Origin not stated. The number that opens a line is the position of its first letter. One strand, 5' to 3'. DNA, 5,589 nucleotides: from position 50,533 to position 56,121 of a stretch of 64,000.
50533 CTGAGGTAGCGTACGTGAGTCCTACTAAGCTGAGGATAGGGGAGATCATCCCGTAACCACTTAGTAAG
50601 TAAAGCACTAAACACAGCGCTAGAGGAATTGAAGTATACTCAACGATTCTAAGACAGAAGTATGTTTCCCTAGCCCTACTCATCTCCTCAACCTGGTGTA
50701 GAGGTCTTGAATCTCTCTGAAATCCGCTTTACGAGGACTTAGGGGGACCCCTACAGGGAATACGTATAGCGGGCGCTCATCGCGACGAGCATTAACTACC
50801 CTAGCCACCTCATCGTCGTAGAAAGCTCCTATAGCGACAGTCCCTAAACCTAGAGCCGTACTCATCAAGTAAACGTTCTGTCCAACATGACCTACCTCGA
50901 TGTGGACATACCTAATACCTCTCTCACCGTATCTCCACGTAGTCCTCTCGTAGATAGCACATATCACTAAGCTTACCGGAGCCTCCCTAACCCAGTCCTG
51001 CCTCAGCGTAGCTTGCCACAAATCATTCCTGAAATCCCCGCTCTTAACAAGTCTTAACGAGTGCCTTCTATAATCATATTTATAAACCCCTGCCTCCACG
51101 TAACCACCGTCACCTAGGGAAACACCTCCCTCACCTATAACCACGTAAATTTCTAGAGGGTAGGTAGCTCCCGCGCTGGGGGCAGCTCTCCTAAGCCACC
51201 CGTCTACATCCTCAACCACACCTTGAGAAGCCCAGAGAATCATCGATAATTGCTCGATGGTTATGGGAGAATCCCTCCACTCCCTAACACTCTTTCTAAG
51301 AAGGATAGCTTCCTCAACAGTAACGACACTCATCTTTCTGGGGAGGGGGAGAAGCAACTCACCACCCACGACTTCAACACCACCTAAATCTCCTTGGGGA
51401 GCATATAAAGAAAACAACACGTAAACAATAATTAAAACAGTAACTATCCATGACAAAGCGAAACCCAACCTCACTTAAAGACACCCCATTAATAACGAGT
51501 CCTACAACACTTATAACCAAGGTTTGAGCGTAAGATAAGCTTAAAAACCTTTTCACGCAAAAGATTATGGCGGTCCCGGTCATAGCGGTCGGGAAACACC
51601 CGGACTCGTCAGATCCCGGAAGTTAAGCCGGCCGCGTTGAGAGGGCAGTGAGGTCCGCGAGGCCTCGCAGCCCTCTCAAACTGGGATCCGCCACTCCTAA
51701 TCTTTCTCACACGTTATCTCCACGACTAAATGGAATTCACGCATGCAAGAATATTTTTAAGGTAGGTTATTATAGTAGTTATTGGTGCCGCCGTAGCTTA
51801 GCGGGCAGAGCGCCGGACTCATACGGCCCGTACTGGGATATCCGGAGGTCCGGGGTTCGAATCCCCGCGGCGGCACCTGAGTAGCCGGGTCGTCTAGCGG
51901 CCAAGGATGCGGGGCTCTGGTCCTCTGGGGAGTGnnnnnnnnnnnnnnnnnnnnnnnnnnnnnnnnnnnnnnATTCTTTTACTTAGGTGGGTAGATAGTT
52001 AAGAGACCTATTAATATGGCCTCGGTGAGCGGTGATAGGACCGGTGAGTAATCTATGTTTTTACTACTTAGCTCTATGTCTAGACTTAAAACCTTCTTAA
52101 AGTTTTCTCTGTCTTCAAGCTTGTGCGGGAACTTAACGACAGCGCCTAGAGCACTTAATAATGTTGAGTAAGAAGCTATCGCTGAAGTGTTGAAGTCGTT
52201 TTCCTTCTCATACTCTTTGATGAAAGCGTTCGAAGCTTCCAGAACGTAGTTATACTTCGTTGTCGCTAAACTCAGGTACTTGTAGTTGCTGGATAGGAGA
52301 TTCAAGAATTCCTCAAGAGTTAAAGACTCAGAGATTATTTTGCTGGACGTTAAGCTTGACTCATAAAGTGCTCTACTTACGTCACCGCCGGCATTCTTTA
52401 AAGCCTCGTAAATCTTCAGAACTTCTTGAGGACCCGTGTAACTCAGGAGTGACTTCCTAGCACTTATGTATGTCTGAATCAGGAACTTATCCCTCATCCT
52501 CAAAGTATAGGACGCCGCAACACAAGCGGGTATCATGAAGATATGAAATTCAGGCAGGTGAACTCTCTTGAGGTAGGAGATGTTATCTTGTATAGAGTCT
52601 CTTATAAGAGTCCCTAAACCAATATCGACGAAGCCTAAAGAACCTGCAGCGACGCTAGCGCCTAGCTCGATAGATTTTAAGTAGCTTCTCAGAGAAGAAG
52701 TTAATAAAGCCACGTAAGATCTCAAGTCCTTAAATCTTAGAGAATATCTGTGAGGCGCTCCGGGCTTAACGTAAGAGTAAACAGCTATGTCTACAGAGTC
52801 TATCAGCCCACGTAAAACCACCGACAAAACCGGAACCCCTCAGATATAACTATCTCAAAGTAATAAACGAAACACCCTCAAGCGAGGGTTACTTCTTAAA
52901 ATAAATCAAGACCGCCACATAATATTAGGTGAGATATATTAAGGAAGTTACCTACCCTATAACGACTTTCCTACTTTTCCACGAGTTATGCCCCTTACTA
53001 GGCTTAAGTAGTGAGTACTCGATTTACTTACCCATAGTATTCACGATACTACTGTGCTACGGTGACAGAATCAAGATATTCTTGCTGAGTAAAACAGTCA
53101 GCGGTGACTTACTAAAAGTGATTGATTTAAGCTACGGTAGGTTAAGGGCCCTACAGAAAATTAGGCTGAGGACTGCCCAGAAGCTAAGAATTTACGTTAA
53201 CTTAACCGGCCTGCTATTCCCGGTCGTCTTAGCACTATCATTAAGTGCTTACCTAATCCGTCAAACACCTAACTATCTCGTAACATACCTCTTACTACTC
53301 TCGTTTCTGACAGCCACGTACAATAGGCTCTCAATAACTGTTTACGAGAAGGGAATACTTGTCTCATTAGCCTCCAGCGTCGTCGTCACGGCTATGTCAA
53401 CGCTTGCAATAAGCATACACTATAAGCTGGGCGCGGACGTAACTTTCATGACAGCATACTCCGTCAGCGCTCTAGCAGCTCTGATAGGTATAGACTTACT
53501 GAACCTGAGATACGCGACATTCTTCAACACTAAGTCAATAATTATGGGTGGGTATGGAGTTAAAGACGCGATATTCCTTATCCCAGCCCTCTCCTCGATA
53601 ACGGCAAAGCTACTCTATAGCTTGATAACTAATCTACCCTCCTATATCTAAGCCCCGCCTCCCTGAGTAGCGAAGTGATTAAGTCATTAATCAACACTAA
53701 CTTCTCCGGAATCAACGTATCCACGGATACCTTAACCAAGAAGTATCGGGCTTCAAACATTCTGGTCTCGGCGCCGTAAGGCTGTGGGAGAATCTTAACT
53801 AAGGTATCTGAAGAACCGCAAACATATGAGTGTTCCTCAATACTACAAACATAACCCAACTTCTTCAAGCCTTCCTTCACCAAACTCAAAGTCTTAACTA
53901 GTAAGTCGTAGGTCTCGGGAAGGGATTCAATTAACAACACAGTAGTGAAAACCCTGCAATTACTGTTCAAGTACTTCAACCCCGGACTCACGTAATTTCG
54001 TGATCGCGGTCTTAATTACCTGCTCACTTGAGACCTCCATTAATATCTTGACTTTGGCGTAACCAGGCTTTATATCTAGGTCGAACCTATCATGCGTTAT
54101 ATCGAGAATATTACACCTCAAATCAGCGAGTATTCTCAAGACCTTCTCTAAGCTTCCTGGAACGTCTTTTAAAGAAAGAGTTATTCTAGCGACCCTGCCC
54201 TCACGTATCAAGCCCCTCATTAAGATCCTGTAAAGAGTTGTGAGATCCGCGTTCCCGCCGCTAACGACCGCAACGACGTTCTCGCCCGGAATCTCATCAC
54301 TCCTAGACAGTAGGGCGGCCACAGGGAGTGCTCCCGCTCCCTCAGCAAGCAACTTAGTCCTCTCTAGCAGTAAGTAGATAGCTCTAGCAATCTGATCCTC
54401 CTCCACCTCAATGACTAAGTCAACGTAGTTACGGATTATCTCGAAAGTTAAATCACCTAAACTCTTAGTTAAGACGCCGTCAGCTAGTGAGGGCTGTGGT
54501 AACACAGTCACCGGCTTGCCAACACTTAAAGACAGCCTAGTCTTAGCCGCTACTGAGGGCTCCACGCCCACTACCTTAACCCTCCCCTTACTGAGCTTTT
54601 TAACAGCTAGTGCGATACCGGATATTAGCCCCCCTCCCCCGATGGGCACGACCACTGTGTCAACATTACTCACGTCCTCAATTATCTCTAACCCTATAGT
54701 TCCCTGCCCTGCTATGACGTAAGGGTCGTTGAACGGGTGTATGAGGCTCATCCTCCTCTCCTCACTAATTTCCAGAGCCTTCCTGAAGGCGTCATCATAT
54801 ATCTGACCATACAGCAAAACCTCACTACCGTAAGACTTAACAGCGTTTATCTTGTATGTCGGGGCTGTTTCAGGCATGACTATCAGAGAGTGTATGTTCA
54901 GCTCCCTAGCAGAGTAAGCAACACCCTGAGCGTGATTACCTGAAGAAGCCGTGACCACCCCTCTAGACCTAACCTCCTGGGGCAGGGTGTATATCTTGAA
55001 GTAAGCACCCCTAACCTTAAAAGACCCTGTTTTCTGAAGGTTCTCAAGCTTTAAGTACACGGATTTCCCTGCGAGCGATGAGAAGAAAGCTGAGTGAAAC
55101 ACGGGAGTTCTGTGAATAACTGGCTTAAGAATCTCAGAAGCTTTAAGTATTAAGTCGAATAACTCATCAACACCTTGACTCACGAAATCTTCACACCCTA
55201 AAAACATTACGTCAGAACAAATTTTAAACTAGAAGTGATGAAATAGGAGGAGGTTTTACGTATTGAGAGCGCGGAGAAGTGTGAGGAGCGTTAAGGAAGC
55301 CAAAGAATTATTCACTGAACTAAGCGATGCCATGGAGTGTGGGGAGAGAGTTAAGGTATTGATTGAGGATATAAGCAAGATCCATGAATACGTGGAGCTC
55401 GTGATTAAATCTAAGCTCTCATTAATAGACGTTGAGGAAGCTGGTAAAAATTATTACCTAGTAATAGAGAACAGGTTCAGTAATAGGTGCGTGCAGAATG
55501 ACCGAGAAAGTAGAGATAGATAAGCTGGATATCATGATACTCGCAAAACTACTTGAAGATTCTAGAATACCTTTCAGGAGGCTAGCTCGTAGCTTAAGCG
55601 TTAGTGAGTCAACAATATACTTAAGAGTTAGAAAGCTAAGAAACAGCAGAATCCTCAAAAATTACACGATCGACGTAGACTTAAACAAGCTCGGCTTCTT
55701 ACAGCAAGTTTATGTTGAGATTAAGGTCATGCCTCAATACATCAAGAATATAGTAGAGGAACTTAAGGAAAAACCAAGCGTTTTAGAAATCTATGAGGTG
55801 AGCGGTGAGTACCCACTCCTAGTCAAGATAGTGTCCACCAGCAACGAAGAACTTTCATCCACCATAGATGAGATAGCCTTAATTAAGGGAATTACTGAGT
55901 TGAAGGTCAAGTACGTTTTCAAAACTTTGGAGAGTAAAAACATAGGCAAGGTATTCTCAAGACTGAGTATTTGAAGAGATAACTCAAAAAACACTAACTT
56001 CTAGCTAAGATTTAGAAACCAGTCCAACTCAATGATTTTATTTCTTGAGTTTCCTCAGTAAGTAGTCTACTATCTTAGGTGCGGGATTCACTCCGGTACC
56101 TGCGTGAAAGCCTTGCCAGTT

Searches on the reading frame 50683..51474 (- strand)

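Call 11: search_protein_families(library=pfam, proteins=[window:50683-51474:-], max_evalue=0.01)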
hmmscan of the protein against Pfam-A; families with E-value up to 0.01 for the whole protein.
window:50683-51474:- (264 aa): 2 families
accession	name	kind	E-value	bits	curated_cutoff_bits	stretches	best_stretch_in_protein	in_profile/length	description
PF00881.29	Nitroreductase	-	8.5e-28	98.1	23.5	1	60-242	4-166/167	Nitroreductase family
PF14512.11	TM1586_NiRdase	-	4.1e-05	23.7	27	0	191-244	81-133/215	Putative TM nitroreductase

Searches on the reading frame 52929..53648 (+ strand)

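Call 11: search_protein_families(library=pfam, proteins=[window:52929-53648:+], max_evalue=0.01)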
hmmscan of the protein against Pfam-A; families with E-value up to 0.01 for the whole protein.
window:52929-53648:+ (240 aa): 1 family
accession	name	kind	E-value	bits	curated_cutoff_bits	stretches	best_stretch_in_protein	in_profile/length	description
PF07758.16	DUF1614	-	2.6e-14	54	23.9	1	81-221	37-167/171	Protein of unknown function (DUF1614)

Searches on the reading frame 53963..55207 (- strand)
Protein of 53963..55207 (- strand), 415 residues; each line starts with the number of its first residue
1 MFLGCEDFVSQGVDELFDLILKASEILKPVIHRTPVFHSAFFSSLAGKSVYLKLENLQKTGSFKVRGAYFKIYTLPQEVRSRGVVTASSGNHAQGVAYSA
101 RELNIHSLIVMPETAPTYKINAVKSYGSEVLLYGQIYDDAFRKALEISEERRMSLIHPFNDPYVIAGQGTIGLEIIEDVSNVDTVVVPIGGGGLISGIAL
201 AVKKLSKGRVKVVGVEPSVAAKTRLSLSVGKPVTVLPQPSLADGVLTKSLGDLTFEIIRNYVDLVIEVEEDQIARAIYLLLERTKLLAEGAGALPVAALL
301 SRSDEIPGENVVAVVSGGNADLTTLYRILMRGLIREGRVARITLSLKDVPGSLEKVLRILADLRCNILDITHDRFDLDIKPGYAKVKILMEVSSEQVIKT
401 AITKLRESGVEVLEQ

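Call 11: search_protein_families(library=pfam, proteins=[window:53963-55207:-], max_evalue=0.01)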
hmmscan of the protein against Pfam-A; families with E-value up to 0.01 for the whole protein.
window:53963-55207:- (415 aa): 4 families
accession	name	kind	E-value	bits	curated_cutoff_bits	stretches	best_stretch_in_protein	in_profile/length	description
PF00291.31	PALP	-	1.2e-82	278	35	1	29-317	3-295/295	Pyridoxal-phosphate dependent enzyme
PF01842.31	ACT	-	8.7e-07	29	27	1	342-407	3-63/66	ACT domain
PF22190.2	TTHA0829-like_ACT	-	0.00028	21.3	27.4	1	340-414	3-68/70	TTHA0829-like ACT domain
PF13291.12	ACT_4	-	0.0055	17.8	27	0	340-407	7-71/80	ACT domain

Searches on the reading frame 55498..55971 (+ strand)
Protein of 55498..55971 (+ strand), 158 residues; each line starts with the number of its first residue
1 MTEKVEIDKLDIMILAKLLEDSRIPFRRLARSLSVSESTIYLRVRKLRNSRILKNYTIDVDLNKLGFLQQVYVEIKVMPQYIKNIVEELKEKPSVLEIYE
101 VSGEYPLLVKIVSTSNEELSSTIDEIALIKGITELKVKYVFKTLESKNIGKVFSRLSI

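Call 81: search_protein_families(library=pfam, proteins=[window:55498-55971:+], max_evalue=0.001)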
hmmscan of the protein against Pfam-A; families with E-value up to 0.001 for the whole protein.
window:55498-55971:+ (158 aa): 6 families
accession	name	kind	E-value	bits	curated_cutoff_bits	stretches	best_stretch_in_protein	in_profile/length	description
PF01037.27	AsnC_trans_reg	-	8.4e-12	45.3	25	1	73-142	1-72/73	Lrp/AsnC ligand binding domain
PF13404.12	HTH_AsnC-type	-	1.1e-10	41.6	27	1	7-48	1-42/42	AsnC-type helix-turn-helix domain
PF13412.12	HTH_24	-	2.7e-07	30.5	21.9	1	8-52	2-46/48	Winged helix-turn-helix DNA-binding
PF01978.25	TrmB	-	0.00017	21.8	25.6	0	4-49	3-48/68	Sugar-specific transcriptional regulator TrmB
PF08279.18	HTH_11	-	0.00064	20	25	0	14-51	5-43/55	HTH domain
PF03927.19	NapD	-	0.00082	19.9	28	0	75-137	8-69/76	NapD protein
